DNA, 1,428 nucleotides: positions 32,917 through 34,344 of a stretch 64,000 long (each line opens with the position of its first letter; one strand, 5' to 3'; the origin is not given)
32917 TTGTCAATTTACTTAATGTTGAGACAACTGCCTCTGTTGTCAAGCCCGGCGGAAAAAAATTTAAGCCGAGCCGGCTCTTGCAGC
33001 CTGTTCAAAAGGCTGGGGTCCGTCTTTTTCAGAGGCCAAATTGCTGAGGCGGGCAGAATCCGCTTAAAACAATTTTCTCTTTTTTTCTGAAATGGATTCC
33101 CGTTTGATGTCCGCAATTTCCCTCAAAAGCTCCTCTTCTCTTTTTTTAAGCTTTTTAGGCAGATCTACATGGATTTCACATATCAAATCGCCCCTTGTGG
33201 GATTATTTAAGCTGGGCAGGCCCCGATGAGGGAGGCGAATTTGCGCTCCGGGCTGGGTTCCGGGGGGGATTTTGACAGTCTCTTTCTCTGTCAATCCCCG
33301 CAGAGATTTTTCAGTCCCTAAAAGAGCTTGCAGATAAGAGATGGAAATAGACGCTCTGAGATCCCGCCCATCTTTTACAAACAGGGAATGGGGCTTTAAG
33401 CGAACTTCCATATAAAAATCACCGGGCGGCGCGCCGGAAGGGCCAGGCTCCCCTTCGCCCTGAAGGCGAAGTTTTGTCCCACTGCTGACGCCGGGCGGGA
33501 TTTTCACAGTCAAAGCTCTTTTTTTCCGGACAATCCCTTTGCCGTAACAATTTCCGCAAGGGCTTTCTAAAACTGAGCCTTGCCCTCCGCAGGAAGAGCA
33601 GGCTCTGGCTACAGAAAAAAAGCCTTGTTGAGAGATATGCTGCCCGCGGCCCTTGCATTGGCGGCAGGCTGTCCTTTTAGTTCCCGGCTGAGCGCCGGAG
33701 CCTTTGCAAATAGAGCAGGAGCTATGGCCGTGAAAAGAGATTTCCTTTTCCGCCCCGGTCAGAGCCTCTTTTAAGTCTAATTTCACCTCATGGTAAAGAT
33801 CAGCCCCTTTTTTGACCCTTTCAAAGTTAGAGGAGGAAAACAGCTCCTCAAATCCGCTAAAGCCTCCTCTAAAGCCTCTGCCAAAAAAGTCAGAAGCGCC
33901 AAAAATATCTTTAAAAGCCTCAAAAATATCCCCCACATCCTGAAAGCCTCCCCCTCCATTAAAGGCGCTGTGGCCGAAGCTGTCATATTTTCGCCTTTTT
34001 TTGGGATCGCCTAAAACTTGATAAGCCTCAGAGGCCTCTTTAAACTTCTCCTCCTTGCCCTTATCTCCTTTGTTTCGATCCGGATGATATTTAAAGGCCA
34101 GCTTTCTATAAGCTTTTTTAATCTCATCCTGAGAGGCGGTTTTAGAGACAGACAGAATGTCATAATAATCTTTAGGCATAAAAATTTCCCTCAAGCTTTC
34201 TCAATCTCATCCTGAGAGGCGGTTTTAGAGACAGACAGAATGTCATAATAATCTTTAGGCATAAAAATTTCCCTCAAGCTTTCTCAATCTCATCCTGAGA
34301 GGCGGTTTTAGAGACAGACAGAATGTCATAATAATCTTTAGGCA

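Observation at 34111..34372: The dnaJ start region is tandemly triplicated (83 bp x3), creating two upstream 23-codon decoy ORFs that copy the first 20 codons of the J-domain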

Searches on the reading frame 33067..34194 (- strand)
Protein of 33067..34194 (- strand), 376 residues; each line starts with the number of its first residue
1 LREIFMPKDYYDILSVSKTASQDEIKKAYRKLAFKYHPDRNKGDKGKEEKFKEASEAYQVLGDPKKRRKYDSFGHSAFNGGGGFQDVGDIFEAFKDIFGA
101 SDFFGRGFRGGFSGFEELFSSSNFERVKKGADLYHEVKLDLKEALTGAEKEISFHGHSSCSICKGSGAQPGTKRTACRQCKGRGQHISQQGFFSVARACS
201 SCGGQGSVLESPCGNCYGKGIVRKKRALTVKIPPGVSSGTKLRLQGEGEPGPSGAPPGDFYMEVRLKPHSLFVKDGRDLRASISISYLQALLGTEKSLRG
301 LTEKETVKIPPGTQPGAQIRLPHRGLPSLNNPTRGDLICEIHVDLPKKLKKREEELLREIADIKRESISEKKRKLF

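Call 10: find_related_loci(query=window:33067-34179:-, collection=genome_contigs, flank=10000)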
Query window:33067-34179:- (371 aa) in genome_contigs; peptide patterns used: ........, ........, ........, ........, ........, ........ (x = any residue, [..] = any of these).
307 stretches matched a pattern; 33 encode a relative of the query (tblastn E <= 1e-3); 33 distinct loci.
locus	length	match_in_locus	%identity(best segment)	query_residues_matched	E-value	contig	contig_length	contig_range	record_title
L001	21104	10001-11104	72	1-371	1e-161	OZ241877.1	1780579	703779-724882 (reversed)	MAG: Bdellovibrionales bacterium isolate b9654245-780c-40d9-9544-15e4b778e9f8 genome assembly, chromosome: 1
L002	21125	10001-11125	59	1-363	1e-139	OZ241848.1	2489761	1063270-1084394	MAG: Bdellovibrionales bacterium isolate 96141382-e311-45bf-910f-4fc7ba283183 genome assembly, chromosome: 1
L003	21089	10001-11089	48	1-363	8e-110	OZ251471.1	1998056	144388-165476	MAG: Bdellovibrionales bacterium isolate a3915b71-a7a2-4ed1-81bf-c205b5af3125 genome assembly, chromosome: 1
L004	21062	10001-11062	43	1-361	1e-89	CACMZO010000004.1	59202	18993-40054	MAG: uncultured SAR116 cluster alpha proteobacterium isolate AG-920-B04 genome assembly, contig: AG-920-B04_NODE_4, whol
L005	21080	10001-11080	42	1-371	1e-87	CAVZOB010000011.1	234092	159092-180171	MAG: uncultured proteobacterium isolate MFD01721.bin.1.139 genome assembly, contig: contig_46339, whole genome shotgun s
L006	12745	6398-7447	42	1-361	8e-88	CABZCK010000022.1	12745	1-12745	MAG: uncultured SAR116 cluster alpha proteobacterium isolate AG-895-J18 genome assembly, contig: AG-895-J18_NODE_22, who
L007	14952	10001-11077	42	1-355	5e-84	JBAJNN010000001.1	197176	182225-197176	MAG: Hyphomicrobiales bacterium isolate MAG5-Ocu2016 MAG-Ocu-5-OculinaPatagonica-C10, whole genome shotgun sequence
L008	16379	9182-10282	43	1-355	3e-80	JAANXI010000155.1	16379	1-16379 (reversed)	MAG: Candidatus Neomarinimicrobiota bacterium isolate SuakinDeep_MAGBODY_4 MAGBODY4_155, whole genome shotgun sequence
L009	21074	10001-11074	40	1-359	2e-80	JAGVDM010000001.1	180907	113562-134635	MAG: Candidatus Peribacterales bacterium isolate WC_2 c_000000099851, whole genome shotgun sequence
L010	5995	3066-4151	40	1-355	5e-80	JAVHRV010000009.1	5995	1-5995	MAG: Patescibacteria group bacterium isolate WB02no5_39_7 NODE_11257_length_5995_cov_4.241077, whole genome shotgun sequ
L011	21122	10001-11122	40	1-358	4e-79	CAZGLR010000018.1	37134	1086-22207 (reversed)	MAG TPA_asm: uncultured Ignavibacteriales bacterium isolate SRP141376_co3_444 genome assembly, contig: NODE_2817_length_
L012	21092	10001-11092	40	1-358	2e-78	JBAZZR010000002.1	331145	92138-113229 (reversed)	MAG: Patescibacteria group bacterium isolate SO_2017_GW3_20 scaffold_3_c2_OW296A_2017, whole genome shotgun sequence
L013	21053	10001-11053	42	1-354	2e-77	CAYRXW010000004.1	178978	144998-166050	MAG TPA_asm: uncultured Methanosarcinales archaeon isolate SRP292972_co1_23 genome assembly, contig: NODE_110_length_178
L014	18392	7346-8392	37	1-364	2e-76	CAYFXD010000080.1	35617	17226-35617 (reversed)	MAG TPA_asm: uncultured Actinomycetota bacterium isolate ERP108616_co1_402 genome assembly, contig: k119_691825, whole g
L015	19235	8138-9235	41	3-371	1e-76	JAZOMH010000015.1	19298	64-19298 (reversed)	MAG: Faecousia sp. isolate T1900045649_YK20190343.MAGScoT_cleanbin_000014 SGB_8186_k141_1105363, whole genome shotgun se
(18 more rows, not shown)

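Call 11: find_encoding_contigs(protein=window:33067-34179:-, flank=5000, max_places=10)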
Protein window:33067-34179:- (371 aa): no gene with exactly this product is on record in the collection.

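Call 12: find_encoding_contigs(protein=window:33067-34194:-, flank=5000, max_places=10)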
Protein window:33067-34194:- (376 aa): no gene with exactly this product is on record in the collection.

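Call 22: find_homologous_proteins(query=window:33067-34179:-, max_evalue=1e-60)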
Query window:33067-34179:- (371 aa): 6722 proteins with E <= 1e-60 among 8000 candidates; the best 120 are listed.
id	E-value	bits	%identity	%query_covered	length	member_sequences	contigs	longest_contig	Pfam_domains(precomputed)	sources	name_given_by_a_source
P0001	2.3e-247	839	100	100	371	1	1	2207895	PF00226.37,PF00684.26,PF01556.24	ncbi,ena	-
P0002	5.9e-202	689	81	100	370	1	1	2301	PF00226.37,PF00684.26,PF01556.24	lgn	-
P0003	1.1e-191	655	77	100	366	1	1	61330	PF00226.37,PF00684.26,PF01556.24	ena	-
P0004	2.9e-189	647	77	100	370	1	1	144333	PF00226.37,PF00684.26,PF01556.24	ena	-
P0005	1.5e-188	645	77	100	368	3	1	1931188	PF00226.37,PF00684.26,PF01556.24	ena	-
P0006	3.9e-188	644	76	100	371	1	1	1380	PF00226.37,PF00684.26,PF01556.24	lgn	-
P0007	1.2e-186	639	76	100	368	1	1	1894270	PF00226.37,PF00684.26,PF01556.24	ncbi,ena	-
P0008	4.3e-185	634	76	100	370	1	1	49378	PF00226.37,PF00684.26,PF01556.24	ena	-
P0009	7.8e-185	633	75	96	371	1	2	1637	PF00226.37,PF00684.26,PF01556.24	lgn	-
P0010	1.3e-184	632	74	100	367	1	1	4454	PF00226.37,PF00684.26,PF01556.24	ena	-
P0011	3.6e-184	631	75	100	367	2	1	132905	PF00226.37,PF00684.26,PF01556.24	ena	-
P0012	5.1e-184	630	74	100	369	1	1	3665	PF00226.37,PF00684.26,PF01556.24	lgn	-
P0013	8.3e-184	629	74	100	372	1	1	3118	PF00226.37,PF00684.26,PF01556.24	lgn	-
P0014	3.6e-183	627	73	100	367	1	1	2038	PF00226.37,PF00684.26,PF01556.24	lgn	-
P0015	1.2e-182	626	71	100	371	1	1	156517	PF00226.37,PF00684.26,PF01556.24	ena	-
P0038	4.4e-157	541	75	86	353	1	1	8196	PF00684.26,PF01556.24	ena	-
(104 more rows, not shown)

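Call 23: find_encoding_contigs(protein=P0001, flank=3000, max_places=4)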
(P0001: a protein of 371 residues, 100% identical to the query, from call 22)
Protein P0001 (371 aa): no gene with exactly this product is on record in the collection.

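Call 24: find_encoding_contigs(protein=P0002, flank=5000, max_places=4)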
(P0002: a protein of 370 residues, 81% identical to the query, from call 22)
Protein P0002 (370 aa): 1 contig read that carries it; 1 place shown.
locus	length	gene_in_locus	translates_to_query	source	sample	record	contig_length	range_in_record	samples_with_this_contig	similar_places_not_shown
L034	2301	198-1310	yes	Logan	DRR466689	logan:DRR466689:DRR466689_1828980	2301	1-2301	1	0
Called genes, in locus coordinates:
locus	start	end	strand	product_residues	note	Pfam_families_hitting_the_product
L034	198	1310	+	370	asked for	PF00226:DnaJ, PF01556:DnaJ_C, PF00684:DnaJ_CXXCXGXG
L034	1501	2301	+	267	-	?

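Call 25: find_encoding_contigs(protein=P0003, flank=6000, max_places=3)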
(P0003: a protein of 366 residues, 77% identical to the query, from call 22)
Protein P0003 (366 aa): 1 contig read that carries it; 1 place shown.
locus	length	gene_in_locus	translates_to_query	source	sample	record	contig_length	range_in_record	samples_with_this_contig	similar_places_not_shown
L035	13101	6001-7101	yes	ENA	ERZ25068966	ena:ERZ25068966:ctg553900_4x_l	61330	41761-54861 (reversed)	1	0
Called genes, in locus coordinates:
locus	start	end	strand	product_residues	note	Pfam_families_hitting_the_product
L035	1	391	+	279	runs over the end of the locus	-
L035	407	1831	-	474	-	PF01225:Mur_ligase, PF08245:Mur_ligase_M, PF02875:Mur_ligase_C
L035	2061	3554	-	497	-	PF01225:Mur_ligase (weak), PF08245:Mur_ligase_M, PF02875:Mur_ligase_C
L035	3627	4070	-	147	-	-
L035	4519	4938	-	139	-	-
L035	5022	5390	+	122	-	-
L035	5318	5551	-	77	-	-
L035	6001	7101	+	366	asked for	PF00226:DnaJ, PF01556:DnaJ_C, PF00684:DnaJ_CXXCXGXG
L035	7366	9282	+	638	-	PF00012:HSP70, PF06723:MreB_Mbl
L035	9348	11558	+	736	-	PF13328:HD_4, PF01966:HD, PF04607:RelA_SpoT, PF02824:TGS, PF28438:RelA_RIS, PF13291:ACT_4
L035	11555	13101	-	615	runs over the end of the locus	PF02518:HATPase_c (weak), PF13589:HATPase_c_3, PF01119:DNA_mis_repair, PF08676:MutL_C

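Call 28: find_encoding_contigs(protein=P0004, flank=6000, max_places=3)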
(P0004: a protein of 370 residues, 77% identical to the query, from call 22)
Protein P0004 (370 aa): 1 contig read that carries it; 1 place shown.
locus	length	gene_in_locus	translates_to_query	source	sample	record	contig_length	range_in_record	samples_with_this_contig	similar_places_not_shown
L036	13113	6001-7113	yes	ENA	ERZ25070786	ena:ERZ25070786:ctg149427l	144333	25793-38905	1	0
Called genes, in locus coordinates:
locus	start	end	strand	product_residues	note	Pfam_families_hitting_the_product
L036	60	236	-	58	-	-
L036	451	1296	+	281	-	PF22679:T1R_D3-like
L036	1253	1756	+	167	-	-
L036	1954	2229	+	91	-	-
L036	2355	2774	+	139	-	PF13310:Virulence_RhuM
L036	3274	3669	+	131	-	PF01797:Y1_Tnp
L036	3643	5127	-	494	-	PF01225:Mur_ligase (weak), PF08245:Mur_ligase_M, PF02875:Mur_ligase_C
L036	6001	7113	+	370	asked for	PF00226:DnaJ, PF01556:DnaJ_C, PF00684:DnaJ_CXXCXGXG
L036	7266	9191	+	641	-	PF00012:HSP70, PF06723:MreB_Mbl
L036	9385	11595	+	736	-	PF13328:HD_4, PF01966:HD, PF04607:RelA_SpoT, PF02824:TGS, PF19296:RelA_AH (faint), PF28438:RelA_RIS, PF13291:ACT_4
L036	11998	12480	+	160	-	PF00300:His_Phos_1 (weak)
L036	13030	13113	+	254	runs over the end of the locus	-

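Call 29: find_encoding_contigs(protein=P0005, flank=6000, max_places=3)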
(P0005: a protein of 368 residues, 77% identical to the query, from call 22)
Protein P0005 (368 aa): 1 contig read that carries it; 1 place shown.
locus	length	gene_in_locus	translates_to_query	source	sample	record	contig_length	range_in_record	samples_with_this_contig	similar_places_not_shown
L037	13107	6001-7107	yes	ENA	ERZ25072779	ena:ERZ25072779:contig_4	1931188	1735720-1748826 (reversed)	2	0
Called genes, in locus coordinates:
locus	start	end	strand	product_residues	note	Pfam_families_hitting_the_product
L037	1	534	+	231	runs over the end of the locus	PF12762:DDE_Tnp_IS1595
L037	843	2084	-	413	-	PF21687:T2SSK_1st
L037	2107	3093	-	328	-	-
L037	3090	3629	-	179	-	-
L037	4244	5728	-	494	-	PF08245:Mur_ligase_M, PF02875:Mur_ligase_C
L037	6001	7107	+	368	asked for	PF00226:DnaJ, PF01556:DnaJ_C, PF00684:DnaJ_CXXCXGXG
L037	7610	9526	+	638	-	PF00012:HSP70, PF06723:MreB_Mbl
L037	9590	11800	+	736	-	PF13328:HD_4, PF01966:HD, PF04607:RelA_SpoT, PF02824:TGS, PF19296:RelA_AH (weak), PF28438:RelA_RIS, PF01842:ACT (weak), PF13291:ACT_4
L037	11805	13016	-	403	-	-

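Call 55: list_cluster_members(proteins=[P0001, P0002, P0005])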
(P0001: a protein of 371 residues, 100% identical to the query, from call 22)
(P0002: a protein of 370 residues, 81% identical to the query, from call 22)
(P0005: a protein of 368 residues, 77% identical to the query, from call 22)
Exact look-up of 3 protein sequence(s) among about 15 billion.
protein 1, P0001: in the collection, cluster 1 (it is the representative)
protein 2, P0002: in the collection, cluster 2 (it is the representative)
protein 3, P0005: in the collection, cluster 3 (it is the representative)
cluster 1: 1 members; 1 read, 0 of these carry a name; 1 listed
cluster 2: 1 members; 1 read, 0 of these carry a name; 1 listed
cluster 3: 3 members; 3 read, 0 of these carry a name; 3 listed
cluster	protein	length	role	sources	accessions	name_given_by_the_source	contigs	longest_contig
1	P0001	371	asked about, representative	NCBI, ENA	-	-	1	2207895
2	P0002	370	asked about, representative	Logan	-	-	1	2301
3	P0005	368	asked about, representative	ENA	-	-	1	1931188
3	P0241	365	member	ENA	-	-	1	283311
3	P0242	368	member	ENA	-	-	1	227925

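Call 61: search_protein_families(library=pfam, proteins=[window:33067-34179:-], max_evalue=0.001)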
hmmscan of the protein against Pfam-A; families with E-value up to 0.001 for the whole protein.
window:33067-34179:- (371 aa): 3 families
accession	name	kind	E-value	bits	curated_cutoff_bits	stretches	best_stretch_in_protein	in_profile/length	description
PF01556.23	DnaJ_C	-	1.3e-43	149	26.6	1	129-341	2-152/152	DnaJ C terminal domain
PF00226.36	DnaJ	-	2e-28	98.7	27.8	1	4-66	1-63/63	DnaJ domain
PF00684.25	DnaJ_CXXCXGXG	-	7.8e-13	48.9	32.7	1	155-215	1-65/65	DnaJ central domain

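Call 68: find_encoding_contigs(protein=P0038, flank=1500, max_places=3)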
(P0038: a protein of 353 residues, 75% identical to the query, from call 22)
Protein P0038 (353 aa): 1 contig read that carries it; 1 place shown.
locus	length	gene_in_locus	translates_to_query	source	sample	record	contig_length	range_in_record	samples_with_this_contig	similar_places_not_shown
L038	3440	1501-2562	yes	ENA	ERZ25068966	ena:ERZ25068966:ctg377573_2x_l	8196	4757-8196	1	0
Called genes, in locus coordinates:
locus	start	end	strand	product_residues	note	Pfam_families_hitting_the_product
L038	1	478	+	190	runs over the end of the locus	PF01145:Band_7 (faint), PF13240:Zn_Ribbon_1 (weak)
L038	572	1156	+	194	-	-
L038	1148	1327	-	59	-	-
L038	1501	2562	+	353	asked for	PF01556:DnaJ_C, PF00684:DnaJ_CXXCXGXG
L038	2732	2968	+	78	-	PF00012:HSP70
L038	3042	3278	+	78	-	PF00012:HSP70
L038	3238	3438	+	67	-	?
